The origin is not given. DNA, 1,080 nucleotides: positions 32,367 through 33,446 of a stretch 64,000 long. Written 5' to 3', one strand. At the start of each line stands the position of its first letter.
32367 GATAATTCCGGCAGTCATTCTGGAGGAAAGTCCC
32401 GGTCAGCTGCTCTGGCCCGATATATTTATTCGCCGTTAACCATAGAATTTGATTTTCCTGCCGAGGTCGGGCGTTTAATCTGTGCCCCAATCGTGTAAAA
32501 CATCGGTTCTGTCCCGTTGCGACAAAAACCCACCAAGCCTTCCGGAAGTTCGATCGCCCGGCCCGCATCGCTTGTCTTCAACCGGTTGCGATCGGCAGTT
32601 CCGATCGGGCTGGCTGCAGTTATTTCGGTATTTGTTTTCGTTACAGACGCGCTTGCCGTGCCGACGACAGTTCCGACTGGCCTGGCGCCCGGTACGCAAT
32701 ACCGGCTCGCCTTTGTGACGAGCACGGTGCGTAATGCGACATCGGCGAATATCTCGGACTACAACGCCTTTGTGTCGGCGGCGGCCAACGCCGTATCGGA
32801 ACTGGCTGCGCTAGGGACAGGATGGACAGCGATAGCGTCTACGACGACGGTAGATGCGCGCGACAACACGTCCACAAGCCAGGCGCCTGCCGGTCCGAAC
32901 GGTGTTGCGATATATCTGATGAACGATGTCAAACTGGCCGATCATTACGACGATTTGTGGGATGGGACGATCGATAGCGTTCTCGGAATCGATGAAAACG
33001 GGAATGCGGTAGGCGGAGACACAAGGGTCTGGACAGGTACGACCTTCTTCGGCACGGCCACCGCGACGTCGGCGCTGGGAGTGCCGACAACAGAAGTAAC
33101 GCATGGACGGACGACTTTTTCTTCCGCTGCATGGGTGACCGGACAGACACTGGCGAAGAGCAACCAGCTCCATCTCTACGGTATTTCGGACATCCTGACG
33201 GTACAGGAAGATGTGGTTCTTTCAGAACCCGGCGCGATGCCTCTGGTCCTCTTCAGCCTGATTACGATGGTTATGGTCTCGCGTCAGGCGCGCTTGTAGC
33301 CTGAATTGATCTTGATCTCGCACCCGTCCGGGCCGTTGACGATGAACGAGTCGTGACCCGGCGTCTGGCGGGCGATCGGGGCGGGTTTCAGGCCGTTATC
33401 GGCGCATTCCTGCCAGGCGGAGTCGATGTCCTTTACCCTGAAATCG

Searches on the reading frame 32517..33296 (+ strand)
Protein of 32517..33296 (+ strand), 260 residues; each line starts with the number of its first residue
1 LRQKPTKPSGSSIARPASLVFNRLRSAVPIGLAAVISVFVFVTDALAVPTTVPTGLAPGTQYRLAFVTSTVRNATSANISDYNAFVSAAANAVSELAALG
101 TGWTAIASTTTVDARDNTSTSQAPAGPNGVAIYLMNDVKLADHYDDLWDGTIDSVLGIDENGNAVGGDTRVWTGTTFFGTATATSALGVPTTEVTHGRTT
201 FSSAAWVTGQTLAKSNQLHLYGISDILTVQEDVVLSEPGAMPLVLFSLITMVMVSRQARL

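Call 4: search_protein_families(library=ncbifam, proteins=[window:32517-33296:+], max_evalue=10)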
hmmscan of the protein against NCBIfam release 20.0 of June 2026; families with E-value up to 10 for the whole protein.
window:32517-33296:+ (260 aa): 0 families

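Call 5: search_protein_families(library=pfam, proteins=[window:32517-33296:+], max_evalue=10)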
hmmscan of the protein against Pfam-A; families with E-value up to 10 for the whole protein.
window:32517-33296:+ (260 aa): 0 families

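Call 8: find_homologous_proteins(query=window:32517-33296:+, max_evalue=0.001)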
Query window:32517-33296:+ (260 aa): 911 proteins with E <= 0.001 among 8000 candidates; the best 120 are listed.
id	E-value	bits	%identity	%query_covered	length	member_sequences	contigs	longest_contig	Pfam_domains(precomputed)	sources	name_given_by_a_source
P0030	9.8e-158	541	99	100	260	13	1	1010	-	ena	-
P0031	1.8e-56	209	40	92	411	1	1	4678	-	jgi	-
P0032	3.8e-56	208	43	80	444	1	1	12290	-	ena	-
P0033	6.9e-56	208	56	78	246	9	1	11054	PF07589.17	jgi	-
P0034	2.9e-52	196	55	74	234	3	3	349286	-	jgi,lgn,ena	jgi:hypothetical protein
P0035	5.2e-52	195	51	81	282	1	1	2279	-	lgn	-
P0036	1.4e-51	193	54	72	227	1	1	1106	PF07589.17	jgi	jgi:hypothetical protein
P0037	2.0e-51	193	48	91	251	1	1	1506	-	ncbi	-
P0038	6.9e-51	191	54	74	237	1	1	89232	-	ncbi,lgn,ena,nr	ncbi:MAG: PEP-CTERM sorting domain-containing protein [Alphaproteobacteria bacterium]|nr:PEP-CTERM s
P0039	1.7e-50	190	53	80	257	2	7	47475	PF07589.17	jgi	jgi:hypothetical protein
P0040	2.6e-50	189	50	81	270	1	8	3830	-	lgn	-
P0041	3.4e-50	189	52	75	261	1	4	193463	PF07589.17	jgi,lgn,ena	jgi:hypothetical protein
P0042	4.2e-50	189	51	83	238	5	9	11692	-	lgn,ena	-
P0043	5.7e-50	188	48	83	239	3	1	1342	PF07589.17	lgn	-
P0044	1.1e-49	187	57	69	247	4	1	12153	-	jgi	jgi:hypothetical protein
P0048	8.8e-48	181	51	74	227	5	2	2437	PF07589.17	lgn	-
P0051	2.3e-47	180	53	74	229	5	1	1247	PF07589.17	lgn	-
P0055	8.3e-47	178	46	87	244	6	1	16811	PF07589.17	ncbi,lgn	-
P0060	1.9e-46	177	47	82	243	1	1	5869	PF07589.17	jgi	jgi:hypothetical protein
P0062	2.5e-46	176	54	70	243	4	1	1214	PF07589.17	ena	-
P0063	2.6e-46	176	52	71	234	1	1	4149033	-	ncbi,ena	-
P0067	9.3e-46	174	52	77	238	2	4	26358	PF07589.17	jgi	jgi:hypothetical protein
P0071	2.3e-45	173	47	85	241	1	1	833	PF07589.17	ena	-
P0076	9.8e-45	171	44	87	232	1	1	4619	PF07589.17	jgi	jgi:hypothetical protein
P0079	1.5e-44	170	51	71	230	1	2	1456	PF07589.17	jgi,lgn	jgi:hypothetical protein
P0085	5.3e-44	169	53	72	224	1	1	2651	PF07589.17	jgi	jgi:hypothetical protein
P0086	5.9e-44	169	47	80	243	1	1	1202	PF07589.17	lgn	-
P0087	6.3e-44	168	48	86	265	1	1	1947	PF07589.17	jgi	-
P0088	7.1e-44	168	46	82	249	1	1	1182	PF07589.17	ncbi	-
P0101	4.9e-43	165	49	72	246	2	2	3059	PF07589.17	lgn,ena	-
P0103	6.4e-43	165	46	82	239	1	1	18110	PF07589.17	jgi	jgi:hypothetical protein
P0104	6.6e-43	165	49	80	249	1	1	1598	PF07589.17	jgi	jgi:hypothetical protein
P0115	3.0e-42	163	47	82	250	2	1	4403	PF07589.17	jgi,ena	-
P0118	3.6e-42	163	47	81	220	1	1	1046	PF07589.17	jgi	-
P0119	4.1e-42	162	47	81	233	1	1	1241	PF07589.17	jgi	jgi:hypothetical protein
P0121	4.5e-42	162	51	80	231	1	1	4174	PF07589.17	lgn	-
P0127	1.2e-41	161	45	83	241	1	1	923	PF07589.17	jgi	jgi:hypothetical protein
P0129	1.4e-41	161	45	87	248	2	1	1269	PF07589.17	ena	-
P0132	2.2e-41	160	52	71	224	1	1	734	PF07589.17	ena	-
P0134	3.2e-41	160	45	88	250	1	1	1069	PF07589.17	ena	-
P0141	4.9e-41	159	52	70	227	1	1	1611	PF07589.17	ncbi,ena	-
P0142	5.6e-41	159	47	85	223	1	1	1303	PF07589.17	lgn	-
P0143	5.7e-41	159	49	77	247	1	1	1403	PF07589.17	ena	-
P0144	5.9e-41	159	44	88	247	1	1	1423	PF07589.17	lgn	-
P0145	6.4e-41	159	46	90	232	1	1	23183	PF07589.17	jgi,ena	jgi:hypothetical protein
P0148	7.8e-41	158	47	78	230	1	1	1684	PF07589.17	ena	-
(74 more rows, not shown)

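Call 18: search_protein_families(library=ncbifam, alignment_id=A2, max_evalue=0.01)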
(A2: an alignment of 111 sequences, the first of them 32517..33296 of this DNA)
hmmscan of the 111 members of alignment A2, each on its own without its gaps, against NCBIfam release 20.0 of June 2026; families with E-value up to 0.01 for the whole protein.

A. member 1, window:32517-33296:+ (260 aa): 0 families

B. families by the number of members that match (of 111 scanned): 19 families
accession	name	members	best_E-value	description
NF038125.1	PEP_CTERM_THxN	75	5.6e-10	THxN family PEP-CTERM protein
NF038129.1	PEP_NF038129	65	1.5e-09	NF038129 family PEP-CTERM protein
NF041538.1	PEP_EDSA_1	63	4.5e-09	EDSAP-1 family PEP-CTERM protein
TIGR02595.1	PEP_CTERM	63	2.2e-06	PEP-CTERM sorting domain-containing protein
NF038124.1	PEP_CTERM_TLD_A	58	3e-07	PEP_CTERM-anchored TLD domain-containing protein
NF041927.1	Xrt_dep_XDP1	55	7.7e-08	exosortase-dependent surface protein XDP1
NF038118.1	PEP_CTERM_CCXG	49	4.2e-06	CCXG family PEP-CTERM protein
NF038120.1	PEP_CTERM_QFxxD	45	2e-07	NF038120 family PEP-CTERM protein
NF033554.9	floc_PepA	42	4.8e-09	flocculation-associated PEP-CTERM protein PepA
NF038126.1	PEP_CTERM_FxDxF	32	7.2e-07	FxDxF family PEP-CTERM protein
NF033947.0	PEP-cistern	17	0.00011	cistern family PEP-CTERM protein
NF038119.1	PEP_CTERM_MHFG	15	0.00059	MHFG family PEP-CTERM protein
TIGR03370.1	VPLPA-CTERM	13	7.7e-08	VPLPA-CTERM sorting domain-containing protein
TIGR03901.2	MYXO-CTERM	6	0.0036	MYXO-CTERM sorting domain-containing protein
NF035944.1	PEPxxWA-CTERM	3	0.0036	PEPxxWA-CTERM sorting domain-containing protein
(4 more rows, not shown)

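Call 22: find_encoding_contigs(protein=P0063, flank=10000, max_places=3)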
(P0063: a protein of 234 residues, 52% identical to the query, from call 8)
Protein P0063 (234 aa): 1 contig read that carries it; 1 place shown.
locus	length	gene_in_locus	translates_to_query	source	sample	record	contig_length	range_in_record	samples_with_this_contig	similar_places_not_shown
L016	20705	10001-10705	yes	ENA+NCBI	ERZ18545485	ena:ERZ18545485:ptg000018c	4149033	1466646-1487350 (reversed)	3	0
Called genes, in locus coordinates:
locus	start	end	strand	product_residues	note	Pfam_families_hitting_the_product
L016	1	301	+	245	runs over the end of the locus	PF00497:SBP_bac_3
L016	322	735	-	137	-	-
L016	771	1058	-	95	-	PF09313:TehB-like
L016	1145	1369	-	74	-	PF11534:HTHP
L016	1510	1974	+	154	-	PF22381:Staph_reg_Sar_Rot, PF01047:MarR, PF12802:MarR_2 (weak), PF13463:HTH_27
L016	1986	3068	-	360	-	PF02423:OCD_Mu_crystall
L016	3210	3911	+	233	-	-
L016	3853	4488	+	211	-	-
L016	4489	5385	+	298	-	PF23023:Anti-Pycsar_Apyc1, PF00753:Lactamase_B, PF12706:Lactamase_B_2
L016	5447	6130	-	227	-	PF05433:Rick_17kDa_Anti (weak), PF16998:17kDa_Anti_2 (weak)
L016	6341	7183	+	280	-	PF02668:TauD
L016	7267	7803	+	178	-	PF07883:Cupin_2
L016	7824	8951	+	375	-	PF04909:Amidohydro_2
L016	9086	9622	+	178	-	-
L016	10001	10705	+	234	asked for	-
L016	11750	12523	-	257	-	PF07589:PEP_exosort_dom (faint)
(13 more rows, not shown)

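Call 23: find_encoding_contigs(protein=P0034, flank=10000, max_places=3)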
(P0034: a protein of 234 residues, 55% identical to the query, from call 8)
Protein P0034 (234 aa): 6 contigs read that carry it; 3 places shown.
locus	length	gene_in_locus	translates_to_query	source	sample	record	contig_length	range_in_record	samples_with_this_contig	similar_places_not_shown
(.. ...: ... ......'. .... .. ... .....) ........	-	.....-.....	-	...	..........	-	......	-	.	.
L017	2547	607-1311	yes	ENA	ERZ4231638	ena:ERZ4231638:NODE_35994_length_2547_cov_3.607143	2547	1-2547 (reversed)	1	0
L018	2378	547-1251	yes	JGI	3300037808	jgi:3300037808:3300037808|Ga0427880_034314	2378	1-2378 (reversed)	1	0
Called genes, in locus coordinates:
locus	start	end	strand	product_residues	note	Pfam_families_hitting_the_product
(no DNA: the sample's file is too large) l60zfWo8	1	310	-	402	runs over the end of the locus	PF00534:Glycos_transf_1, PF20706:GT4-conflict (weak), PF13692:Glyco_trans_1_4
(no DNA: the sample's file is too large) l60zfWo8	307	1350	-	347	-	PF01075:Glyco_transf_9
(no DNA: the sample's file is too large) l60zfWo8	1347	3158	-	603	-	PF13522:GATase_6, PF13537:GATase_7, PF00733:Asn_synthase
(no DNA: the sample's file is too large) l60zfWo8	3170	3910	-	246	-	PF13489:Methyltransf_23, PF02353:CMAS, PF06325:PrmA (faint), PF13649:Methyltransf_25, PF13847:Methyltransf_31, PF08241:Methyltransf_11, PF08242:Methyltransf_12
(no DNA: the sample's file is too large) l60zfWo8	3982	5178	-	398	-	PF13439:Glyco_transf_4, PF20706:GT4-conflict, PF00534:Glycos_transf_1, PF13692:Glyco_trans_1_4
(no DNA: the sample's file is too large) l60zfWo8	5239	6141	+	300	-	PF00535:Glycos_transf_2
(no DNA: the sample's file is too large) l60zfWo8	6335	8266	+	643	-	PF13522:GATase_6, PF13537:GATase_7, PF00733:Asn_synthase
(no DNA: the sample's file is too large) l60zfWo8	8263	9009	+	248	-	PF05575:V_cholerae_RfbT, PF05050:Methyltransf_21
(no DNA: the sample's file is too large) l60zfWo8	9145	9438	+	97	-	PF07045:DUF1330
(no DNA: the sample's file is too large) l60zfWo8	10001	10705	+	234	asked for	-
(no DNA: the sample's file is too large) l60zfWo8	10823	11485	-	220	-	-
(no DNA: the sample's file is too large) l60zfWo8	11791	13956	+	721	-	PF00107:ADH_zinc_N, PF01408:GFO_IDH_MocA, PF22725:GFO_IDH_MocA_C3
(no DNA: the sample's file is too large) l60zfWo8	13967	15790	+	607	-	PF07940:Hepar_II_III_C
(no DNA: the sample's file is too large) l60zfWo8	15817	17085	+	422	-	PF03721:UDPG_MGDP_dh_N, PF00984:UDPG_MGDP_dh, PF03720:UDPG_MGDP_dh_C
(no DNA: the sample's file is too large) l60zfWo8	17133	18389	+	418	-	PF00534:Glycos_transf_1 (faint), PF13692:Glyco_trans_1_4, PF13524:Glyco_trans_1_2 (weak)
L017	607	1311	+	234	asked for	-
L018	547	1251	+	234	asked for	-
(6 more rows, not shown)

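Call 24: find_related_loci(query=A2, collection=metagenome_contigs, flank=10000)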
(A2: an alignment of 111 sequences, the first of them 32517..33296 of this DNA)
Query A2 (260 aa) in metagenome_contigs; peptide patterns used: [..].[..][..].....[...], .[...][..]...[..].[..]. (x = any residue, [..] = any of these).
346 stretches matched a pattern; 269 encode a relative of the query (tblastn E <= 1e-3); the best 80 are kept; 80 distinct loci.
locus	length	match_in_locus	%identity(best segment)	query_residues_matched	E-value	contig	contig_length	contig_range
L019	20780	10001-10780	99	1-260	3e-168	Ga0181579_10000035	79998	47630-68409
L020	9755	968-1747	98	1-260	9e-168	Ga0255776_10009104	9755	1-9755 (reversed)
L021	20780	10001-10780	96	1-260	3e-163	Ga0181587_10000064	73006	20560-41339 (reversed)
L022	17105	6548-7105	54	46-238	2e-52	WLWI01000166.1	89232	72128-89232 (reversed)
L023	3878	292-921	55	20-229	1e-52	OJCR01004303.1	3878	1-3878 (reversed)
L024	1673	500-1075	50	35-229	3e-53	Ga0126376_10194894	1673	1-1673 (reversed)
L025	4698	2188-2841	47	45-260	5e-50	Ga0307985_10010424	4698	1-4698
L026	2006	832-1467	46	45-257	3e-50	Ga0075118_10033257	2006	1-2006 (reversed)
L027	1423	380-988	50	32-239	4e-51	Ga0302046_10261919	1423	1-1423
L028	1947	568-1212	48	15-238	5e-49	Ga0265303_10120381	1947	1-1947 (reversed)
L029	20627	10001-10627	48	47-257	3e-48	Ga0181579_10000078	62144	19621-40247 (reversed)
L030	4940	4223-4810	54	46-236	2e-48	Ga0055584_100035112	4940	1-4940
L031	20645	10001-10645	47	47-257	5e-48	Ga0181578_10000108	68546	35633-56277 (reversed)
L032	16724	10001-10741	44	14-252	1e-47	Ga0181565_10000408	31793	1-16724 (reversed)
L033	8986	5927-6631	42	20-259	8e-48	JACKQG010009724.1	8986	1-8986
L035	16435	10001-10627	49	41-248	3e-47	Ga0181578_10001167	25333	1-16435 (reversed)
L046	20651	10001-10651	44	32-254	4e-44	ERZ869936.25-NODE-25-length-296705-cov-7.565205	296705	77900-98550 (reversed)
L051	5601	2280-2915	46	30-238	5e-43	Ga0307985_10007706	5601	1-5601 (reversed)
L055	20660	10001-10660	46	25-246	1e-41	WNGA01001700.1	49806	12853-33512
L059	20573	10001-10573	48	45-238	2e-41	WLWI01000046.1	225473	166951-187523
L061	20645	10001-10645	44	43-259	6e-41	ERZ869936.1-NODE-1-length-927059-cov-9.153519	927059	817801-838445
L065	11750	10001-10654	43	27-251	2e-40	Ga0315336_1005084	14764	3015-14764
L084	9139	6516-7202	46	21-259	4e-37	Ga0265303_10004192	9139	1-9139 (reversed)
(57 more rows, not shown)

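Call 26: search_protein_families(library=pfam, proteins=[L022:2891-3943:+, L046:18966-19847:+, L051:4383-5210:-, L055:13902-14807:-, L065:2467-3240:+, L059:17336-18094:-, L035:759-1772:+, L030:224-1429:-, L084:7742-9139:+, L061:15577-16956:-], max_evalue=0.001)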
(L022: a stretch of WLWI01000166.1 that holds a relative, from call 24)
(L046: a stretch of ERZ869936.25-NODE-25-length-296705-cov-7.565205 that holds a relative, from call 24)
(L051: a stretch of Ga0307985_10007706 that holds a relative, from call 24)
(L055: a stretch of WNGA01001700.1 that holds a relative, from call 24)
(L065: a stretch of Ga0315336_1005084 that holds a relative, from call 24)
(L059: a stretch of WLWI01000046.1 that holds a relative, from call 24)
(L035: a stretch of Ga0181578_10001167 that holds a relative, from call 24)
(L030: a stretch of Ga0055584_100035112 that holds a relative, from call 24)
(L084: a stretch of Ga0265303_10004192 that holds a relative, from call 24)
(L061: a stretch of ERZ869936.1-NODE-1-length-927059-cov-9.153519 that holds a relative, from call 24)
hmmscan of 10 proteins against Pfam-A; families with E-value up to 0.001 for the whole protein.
L022:2891-3943:+ (351 aa): 1 family
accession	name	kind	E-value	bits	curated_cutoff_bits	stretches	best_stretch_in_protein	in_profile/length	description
PF03773.19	ArsP_1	-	1.4e-39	136.5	32.3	1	52-348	7-293/294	Predicted permease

L046:18966-19847:+ (294 aa): 1 family
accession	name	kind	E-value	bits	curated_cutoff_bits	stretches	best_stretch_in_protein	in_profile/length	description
PF03631.20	Virul_fac_BrkB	-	1.1e-56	192.8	33.7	1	15-275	2-258/259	Virulence factor BrkB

L051:4383-5210:- (276 aa): 1 family
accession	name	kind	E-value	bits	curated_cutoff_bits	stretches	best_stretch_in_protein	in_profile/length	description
PF01226.23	Form_Nir_trans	-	3.6e-70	236.5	34.6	1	30-269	2-240/240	Formate/nitrite transporter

L055:13902-14807:- (302 aa): 1 family
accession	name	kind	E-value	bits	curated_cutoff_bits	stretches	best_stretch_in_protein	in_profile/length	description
PF00528.27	BPD_transp_1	-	3.1e-30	105.7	26.4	1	118-284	2-180/184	Binding-protein-dependent transport system inner membrane component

L065:2467-3240:+ (258 aa): 0 families

L059:17336-18094:- (253 aa): 1 family
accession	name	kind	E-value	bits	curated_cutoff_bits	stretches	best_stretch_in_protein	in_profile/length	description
PF01925.25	TauE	-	1.7e-16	61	32.6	1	18-241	4-236/237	Sulfite exporter TauE/SafE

L035:759-1772:+ (338 aa): 1 family
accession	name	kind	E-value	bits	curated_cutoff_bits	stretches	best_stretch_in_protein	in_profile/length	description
PF00892.27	EamA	-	7e-36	123.9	28.2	2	60-191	2-134/135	EamA-like transporter family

L030:224-1429:- (402 aa): 2 families
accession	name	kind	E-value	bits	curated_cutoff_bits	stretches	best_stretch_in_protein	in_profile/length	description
PF03594.19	BenE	-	9.8e-59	199.6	27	1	8-382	1-375/378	Benzoate membrane transport protein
PF16983.11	MFS_MOT1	-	1.9e-06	28.6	30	0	58-135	36-106/111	Molybdate transporter of MFS superfamily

L084:7742-9139:+ (466 aa): 1 family
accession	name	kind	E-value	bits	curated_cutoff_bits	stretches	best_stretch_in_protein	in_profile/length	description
PF12077.13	DUF3556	-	6.9e-115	385.1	28.5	1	18-464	10-473/573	Transmembrane protein of unknown function (DUF3556)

L061:15577-16956:- (460 aa): 2 families
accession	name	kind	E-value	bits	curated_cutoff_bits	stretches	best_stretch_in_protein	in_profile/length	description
PF07690.21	MFS_1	-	3.8e-27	95.6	33.4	1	36-413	4-346/347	Major Facilitator Superfamily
PF05977.19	MFS_3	-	1.7e-06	27.2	27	1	76-302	55-271/524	Transmembrane secretion effector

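Call 32: search_dna_similar(query=window:32517-33296:+, collection=plasmids, mode=protein, max_evalue=0.001, max_rows=30)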
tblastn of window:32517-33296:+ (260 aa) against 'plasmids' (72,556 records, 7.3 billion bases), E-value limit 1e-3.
No match.

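Call 33: predict_structure(alignment_id=A2)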
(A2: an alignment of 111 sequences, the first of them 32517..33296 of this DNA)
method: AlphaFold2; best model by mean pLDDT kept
length: 260 residues; sequences in the alignment: 111
mean_pLDDT: 86.3   pTM: 0.75
mean pLDDT of the five models: 86.3, 86.2, 86.1, 85.6, 85.5
residues with pLDDT >= 90: 171; 70-90: 30; 50-70: 47; < 50: 12
segments of 3 or more residues with pLDDT < 50: 16-22
pLDDT, mean of each block of 10 residues (from residue 1): 56 48 54 66 65 94 98 98 98 96 98 98 83 97 94 97 96 98 97 98 97 98 97 63 80 78
secondary structure, 60 per line:
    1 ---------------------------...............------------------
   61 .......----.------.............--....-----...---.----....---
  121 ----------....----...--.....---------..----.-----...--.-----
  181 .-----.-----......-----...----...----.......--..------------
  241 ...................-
elements in order: H28-42 E61-67 H79-91 H94-97 E103-105 H114-117 E131-134 E139-141 H144-148 E170-172 E193-198 E211-213 E218-224 H241-259

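Call 37: fold_search(model_id=the predicted structure, library=pdb)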
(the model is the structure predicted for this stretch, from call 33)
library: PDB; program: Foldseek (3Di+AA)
matches with E <= 10: 20; with E <= 0.001: 5
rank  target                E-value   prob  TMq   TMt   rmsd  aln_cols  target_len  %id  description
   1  1dy1                  1.5e-07  1.00  0.49  0.66   4.4       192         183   16  Murine endostatin, crystal form III (released 2001-01-21)
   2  1koe                  1.2e-06  1.00  0.48  0.68   4.0       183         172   16  ENDOSTATIN (released 1999-02-16)
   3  1dy0                  1.5e-06  1.00  0.48  0.66   4.4       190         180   16  Murine endostatin, crystal form II (released 2000-04-11)
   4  1dy2                  6.1e-06  1.00  0.45  0.65   4.4       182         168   15  Murine collagen alpha1(XV), endostatin domain (released 2001-01-21)
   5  1bnl_A                1.4e-05  1.00  0.46  0.64   4.3       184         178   15  ZINC DEPENDENT DIMERS OBSERVED IN CRYSTALS OF HUMAN ENDOSTATIN (released 1998-10-14)
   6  3ubu_B                1.0e+00  0.15  0.14  0.27   9.0        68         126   12  Crystal structure of agkisacucetin, a GpIb-binding snaclec (snake C-type lectin) that inhibits platelet (released 2012-04-11)
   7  6xfq_B                1.4e+00  0.10  0.13  0.26   9.1        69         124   13  Structure of a novel antithrombotic agent Agkisacucetin in complex with the platelet glycoprotein Ib receptor (released 2021-06-23)
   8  1c3a_B                1.5e+00  0.07  0.18  0.34  17.5       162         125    9  CRYSTAL STRUCTURE OF FLAVOCETIN-A FROM THE HABU SNAKE VENOM, A NOVEL CYCLIC TETRAMER OF C-TYPE LECTIN-LIKE HETERODIMER (released 2000-03-06)
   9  4kzw_A                2.2e+00  0.04  0.18  0.29  14.3       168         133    8  Structure of the carbohydrate-recognition domain of the C-type lectin mincle (released 2013-08-28)
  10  8q4e_A                2.8e+00  0.12  0.13  0.23   4.3        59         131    7  Structure of Legionella pneumophila Lcl C-terminal domain (released 2023-12-27)
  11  7qsr_A                3.0e+00  0.02  0.12  0.03   9.8        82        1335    8  CryoEM structure of the Ectodomain of Human PLA2R (released 2022-07-20)
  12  4kzw_B                4.0e+00  0.02  0.17  0.29  14.4       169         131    8  Structure of the carbohydrate-recognition domain of the C-type lectin mincle (released 2013-08-28)
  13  1umr_C                4.3e+00  0.05  0.13  0.25   9.5        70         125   14  Crystal structure of the platelet activator convulxin, a disulfide linked a4b4 cyclic tetramer from the venom of Crota (released 2003-11-21)
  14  8w9j_C                5.2e+00  0.03  0.19  0.27  15.8       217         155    7  Crystal structure of human CLEC12A ectodomain complexed with 50C1 Fab (released 2024-03-06)
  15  1uos_B                5.5e+00  0.06  0.10  0.20   2.1        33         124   15  The Crystal Structure of the Snake Venom Toxin Convulxin (released 2003-10-14)
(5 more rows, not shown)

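Call 55: search_solved_structures(query=A2, max_evalue=10, show_alignments=2)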
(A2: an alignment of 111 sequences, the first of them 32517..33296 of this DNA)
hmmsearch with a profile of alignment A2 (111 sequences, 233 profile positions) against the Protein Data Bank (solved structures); distinct sequences matched with E-value up to 10: 0.
